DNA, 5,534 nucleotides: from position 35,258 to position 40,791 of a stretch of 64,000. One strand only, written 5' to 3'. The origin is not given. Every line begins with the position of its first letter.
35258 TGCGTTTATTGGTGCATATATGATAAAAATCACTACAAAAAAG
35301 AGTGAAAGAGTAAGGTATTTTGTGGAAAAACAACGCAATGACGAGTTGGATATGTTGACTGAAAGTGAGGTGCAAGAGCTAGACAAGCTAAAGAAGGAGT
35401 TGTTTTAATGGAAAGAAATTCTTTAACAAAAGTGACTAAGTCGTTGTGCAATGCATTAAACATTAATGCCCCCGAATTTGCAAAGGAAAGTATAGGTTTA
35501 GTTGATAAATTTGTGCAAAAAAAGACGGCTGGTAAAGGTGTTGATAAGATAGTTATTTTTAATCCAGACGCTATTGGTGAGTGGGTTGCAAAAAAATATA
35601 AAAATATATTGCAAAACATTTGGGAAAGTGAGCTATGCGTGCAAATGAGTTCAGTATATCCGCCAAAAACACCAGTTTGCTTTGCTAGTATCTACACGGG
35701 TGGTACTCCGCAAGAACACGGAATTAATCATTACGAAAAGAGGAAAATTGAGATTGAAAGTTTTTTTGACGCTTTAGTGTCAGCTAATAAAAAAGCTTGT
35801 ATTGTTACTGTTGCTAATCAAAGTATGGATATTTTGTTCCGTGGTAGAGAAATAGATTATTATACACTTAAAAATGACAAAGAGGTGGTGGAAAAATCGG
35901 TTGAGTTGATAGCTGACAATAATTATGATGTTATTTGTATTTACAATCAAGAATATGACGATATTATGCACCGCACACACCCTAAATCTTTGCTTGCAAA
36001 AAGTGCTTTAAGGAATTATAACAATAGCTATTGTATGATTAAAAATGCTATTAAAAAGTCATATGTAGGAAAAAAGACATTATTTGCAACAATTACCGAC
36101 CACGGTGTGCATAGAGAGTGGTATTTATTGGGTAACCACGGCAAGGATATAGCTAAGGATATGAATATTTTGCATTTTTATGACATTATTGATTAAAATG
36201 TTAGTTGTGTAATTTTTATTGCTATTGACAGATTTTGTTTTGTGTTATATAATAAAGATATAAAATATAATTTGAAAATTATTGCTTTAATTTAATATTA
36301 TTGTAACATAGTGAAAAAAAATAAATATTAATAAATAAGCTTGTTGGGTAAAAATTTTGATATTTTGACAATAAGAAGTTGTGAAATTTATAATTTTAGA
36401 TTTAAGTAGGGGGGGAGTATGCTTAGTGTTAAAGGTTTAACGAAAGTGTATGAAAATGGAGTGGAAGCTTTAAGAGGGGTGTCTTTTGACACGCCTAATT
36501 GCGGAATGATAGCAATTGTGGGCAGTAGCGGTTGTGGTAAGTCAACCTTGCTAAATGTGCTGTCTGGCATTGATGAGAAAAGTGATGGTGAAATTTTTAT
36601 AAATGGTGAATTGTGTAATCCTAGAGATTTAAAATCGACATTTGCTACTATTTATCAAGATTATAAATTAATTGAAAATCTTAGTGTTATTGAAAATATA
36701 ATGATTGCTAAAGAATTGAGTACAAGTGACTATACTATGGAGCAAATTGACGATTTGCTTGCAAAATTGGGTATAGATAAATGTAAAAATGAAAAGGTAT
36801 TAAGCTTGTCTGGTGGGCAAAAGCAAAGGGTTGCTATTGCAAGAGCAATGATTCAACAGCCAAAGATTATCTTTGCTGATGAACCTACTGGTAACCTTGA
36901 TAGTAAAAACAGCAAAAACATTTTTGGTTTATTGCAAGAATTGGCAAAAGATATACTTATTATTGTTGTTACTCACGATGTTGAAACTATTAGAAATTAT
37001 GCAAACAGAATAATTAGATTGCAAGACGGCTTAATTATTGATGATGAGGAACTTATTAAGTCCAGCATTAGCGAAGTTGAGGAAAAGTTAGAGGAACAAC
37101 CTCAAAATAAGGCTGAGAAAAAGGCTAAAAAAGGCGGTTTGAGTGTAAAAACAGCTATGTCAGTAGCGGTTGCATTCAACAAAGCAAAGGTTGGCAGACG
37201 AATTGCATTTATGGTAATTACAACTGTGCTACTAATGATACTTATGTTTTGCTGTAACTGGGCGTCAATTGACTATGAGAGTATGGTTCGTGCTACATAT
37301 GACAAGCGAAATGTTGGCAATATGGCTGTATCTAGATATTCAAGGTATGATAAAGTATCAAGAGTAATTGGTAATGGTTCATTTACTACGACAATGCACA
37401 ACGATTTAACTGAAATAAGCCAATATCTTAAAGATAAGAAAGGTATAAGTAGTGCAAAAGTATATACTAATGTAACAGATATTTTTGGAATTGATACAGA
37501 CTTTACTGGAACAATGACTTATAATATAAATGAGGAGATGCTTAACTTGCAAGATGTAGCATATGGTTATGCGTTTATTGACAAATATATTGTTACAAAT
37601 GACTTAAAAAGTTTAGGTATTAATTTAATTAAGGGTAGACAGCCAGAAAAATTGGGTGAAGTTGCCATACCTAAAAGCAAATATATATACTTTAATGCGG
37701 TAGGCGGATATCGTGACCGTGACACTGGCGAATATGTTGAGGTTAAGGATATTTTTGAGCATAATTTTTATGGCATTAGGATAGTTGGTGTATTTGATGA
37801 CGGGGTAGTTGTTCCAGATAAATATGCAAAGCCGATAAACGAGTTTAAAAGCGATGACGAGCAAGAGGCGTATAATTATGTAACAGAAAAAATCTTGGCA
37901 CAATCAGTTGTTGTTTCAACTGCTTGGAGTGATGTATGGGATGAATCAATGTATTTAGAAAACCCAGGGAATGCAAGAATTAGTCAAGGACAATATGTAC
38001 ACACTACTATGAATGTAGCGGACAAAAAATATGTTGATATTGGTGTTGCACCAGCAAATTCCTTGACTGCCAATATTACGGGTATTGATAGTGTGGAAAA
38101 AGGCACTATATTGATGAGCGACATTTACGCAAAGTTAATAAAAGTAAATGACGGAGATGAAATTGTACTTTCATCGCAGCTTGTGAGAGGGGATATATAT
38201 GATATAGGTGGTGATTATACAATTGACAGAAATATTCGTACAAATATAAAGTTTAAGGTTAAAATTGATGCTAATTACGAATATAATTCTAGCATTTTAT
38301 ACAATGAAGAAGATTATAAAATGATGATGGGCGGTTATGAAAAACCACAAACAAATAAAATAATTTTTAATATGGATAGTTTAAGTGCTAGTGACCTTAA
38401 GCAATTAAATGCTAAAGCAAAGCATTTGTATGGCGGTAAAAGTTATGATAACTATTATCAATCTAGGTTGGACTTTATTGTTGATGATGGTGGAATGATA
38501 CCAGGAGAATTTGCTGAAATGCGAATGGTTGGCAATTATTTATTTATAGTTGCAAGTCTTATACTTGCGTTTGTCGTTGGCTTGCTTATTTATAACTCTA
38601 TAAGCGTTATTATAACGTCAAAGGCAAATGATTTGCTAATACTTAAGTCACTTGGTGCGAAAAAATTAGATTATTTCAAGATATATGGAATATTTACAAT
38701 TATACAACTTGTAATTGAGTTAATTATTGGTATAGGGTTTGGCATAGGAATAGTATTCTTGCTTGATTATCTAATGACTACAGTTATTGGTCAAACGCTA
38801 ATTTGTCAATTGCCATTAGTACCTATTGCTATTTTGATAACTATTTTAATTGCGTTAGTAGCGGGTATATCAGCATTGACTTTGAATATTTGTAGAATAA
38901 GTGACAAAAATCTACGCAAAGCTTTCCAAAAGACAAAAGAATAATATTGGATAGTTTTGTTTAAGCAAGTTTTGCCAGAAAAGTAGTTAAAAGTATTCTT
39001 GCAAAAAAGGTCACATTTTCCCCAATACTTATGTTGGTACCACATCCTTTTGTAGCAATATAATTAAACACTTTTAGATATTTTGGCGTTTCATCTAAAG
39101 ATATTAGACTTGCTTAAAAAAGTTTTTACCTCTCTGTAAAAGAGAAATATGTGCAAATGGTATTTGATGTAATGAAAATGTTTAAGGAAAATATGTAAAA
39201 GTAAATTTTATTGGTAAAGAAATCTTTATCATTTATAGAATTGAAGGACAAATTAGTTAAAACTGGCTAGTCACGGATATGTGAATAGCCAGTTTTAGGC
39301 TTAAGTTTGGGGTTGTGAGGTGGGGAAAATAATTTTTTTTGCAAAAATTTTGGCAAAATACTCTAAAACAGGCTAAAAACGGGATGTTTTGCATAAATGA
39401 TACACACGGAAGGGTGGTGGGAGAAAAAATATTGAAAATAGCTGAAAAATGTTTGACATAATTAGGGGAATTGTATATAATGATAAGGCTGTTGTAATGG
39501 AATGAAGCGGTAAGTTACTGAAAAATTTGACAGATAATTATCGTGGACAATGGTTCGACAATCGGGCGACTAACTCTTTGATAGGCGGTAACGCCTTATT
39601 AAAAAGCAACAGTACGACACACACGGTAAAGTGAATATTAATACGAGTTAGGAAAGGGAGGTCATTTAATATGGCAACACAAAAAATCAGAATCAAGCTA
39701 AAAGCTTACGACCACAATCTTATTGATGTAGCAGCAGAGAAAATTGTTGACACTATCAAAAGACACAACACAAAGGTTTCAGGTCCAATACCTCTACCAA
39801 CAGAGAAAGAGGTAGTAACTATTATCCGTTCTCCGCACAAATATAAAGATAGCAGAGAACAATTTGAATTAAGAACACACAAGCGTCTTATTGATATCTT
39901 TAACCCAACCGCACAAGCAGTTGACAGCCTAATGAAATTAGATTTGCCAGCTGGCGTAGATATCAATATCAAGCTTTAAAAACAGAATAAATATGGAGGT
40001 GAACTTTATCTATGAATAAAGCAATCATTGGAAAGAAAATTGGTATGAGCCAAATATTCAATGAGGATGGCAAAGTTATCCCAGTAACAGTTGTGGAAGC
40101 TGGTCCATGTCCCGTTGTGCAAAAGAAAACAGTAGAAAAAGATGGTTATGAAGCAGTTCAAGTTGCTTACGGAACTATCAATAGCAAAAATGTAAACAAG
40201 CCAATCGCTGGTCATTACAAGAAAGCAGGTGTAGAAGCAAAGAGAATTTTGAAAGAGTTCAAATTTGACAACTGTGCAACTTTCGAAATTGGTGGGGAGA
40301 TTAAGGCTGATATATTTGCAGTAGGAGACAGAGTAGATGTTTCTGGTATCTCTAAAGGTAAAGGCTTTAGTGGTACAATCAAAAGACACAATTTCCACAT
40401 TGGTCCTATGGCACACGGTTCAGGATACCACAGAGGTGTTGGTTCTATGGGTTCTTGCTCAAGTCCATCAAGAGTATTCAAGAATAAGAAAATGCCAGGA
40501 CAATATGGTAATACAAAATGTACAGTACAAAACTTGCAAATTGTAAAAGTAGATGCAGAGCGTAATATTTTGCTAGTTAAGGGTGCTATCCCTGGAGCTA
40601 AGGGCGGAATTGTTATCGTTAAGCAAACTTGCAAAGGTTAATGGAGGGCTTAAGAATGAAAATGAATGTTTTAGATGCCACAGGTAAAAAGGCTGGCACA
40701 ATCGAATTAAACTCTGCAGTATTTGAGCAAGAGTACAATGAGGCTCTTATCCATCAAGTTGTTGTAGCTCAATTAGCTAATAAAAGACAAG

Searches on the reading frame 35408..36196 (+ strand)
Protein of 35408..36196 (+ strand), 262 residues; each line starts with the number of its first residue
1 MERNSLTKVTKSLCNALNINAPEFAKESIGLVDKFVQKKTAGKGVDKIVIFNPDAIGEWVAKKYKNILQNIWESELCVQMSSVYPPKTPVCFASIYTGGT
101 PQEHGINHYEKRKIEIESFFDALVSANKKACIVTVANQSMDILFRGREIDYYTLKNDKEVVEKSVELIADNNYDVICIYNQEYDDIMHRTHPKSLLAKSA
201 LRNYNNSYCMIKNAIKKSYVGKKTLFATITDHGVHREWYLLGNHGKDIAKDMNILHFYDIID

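Call 20: search_protein_families(library=pfam, proteins=[window:35408-36196:+])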
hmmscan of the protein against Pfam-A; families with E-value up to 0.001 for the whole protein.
window:35408-36196:+ (262 aa): 1 family
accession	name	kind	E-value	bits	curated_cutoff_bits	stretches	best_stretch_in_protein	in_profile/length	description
PF01663.27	Phosphodiest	-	1e-09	38.9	23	1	51-110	9-66/342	Type I phosphodiesterase / nucleotide pyrophosphatase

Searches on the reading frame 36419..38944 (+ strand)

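Call 7: search_protein_families(library=pfam, proteins=[window:36419-38944:+])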
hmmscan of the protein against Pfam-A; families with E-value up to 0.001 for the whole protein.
window:36419-38944:+ (841 aa): 5 families
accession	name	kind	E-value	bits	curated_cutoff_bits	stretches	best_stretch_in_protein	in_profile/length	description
PF00005.33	ABC_tran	-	8.4e-32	111.1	25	1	18-157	1-136/137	ABC transporter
PF02687.27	FtsX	-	6e-08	33.2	25.5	1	710-828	1-116/120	FtsX-like permease C-terminal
PF02463.25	SMC_N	-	4.3e-07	30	40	1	51-200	103-210/220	RecF/RecN/SMC N terminal domain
PF13304.12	AAA_21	-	7.9e-05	23.3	27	0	130-190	238-302/304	AAA domain, putative AbiEii toxin, Type IV TA system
PF03193.22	RsgA_GTPase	-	0.00041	20.7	30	0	30-54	108-132/174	RsgA GTPase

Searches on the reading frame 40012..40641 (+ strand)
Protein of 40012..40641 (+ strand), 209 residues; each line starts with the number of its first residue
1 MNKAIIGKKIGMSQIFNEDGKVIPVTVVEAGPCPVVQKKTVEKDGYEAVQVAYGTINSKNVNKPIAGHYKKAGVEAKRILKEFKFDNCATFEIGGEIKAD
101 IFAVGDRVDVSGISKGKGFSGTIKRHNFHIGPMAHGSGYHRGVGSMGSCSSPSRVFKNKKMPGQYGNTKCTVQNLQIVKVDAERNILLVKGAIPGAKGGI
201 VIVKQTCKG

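Call 20: search_protein_families(library=pfam, proteins=[window:40012-40641:+])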
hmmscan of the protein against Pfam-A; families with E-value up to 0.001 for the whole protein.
window:40012-40641:+ (209 aa): 1 family
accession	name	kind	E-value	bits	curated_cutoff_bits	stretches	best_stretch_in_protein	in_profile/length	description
PF00297.29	Ribosomal_L3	-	4.2e-14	52.8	22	1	99-182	209-290/369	Ribosomal protein L3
